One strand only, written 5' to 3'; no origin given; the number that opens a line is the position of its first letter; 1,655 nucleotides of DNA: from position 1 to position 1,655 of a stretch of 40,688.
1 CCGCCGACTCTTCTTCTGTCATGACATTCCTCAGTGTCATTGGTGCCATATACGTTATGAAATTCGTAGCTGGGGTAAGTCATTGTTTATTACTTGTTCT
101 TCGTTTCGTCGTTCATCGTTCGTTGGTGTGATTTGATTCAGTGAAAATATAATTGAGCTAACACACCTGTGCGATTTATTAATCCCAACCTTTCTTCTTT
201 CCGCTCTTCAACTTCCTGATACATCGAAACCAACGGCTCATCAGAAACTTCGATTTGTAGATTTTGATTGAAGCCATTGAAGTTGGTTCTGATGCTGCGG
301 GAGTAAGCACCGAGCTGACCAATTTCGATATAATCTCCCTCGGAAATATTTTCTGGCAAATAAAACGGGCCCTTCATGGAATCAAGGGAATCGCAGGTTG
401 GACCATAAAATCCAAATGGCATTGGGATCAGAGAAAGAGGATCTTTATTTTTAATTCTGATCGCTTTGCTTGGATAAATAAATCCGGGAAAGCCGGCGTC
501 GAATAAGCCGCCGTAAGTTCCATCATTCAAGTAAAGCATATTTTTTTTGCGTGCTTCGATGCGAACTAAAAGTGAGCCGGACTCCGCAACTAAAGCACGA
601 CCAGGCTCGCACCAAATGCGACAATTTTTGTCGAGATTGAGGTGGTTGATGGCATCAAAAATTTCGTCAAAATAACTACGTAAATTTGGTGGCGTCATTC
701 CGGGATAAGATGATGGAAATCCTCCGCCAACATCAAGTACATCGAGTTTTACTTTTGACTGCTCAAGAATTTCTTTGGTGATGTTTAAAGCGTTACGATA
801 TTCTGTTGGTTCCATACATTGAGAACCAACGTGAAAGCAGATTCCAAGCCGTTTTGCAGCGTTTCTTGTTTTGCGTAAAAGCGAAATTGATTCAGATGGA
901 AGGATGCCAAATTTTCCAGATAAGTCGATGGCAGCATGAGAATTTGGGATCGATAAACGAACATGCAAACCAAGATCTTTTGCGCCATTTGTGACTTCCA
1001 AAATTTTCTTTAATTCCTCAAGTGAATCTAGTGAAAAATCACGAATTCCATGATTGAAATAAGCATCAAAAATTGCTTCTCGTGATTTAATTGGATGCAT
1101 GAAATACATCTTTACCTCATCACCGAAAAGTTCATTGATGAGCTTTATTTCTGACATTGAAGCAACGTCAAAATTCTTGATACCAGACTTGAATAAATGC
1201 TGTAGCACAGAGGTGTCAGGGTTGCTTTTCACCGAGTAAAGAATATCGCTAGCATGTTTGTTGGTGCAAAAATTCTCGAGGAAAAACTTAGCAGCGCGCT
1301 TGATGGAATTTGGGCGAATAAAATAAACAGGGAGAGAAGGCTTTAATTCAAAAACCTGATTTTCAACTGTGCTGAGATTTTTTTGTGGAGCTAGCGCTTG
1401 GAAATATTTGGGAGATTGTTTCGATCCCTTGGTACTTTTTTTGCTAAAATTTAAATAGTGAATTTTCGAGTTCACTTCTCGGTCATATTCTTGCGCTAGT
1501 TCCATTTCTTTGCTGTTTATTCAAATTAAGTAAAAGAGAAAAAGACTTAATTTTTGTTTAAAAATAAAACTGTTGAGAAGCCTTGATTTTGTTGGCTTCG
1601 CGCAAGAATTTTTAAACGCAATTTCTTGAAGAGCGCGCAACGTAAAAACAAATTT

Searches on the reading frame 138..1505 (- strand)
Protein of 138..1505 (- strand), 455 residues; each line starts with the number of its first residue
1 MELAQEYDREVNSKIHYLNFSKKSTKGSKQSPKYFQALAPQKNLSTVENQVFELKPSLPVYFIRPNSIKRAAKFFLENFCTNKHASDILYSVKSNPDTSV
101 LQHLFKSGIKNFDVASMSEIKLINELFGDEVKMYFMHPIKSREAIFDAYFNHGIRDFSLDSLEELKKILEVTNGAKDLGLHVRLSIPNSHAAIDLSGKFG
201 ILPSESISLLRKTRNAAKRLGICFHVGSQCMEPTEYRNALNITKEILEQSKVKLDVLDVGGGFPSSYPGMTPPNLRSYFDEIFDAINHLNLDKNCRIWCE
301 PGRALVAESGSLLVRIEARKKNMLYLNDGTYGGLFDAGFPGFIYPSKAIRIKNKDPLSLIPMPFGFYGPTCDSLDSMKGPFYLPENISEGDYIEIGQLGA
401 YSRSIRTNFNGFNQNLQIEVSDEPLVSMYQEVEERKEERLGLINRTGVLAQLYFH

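Call 62: search_protein_families(library=pfam, proteins=[window:138-1505:-], max_evalue=1e-8)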
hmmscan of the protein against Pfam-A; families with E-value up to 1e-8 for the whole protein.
window:138-1505:- (455 aa): 1 family
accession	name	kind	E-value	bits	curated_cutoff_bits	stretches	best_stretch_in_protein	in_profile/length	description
PF02784.22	Orn_Arg_deC_N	-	4.1e-36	125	23.4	1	68-307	4-247/247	Pyridoxal-dependent decarboxylase, pyridoxal binding domain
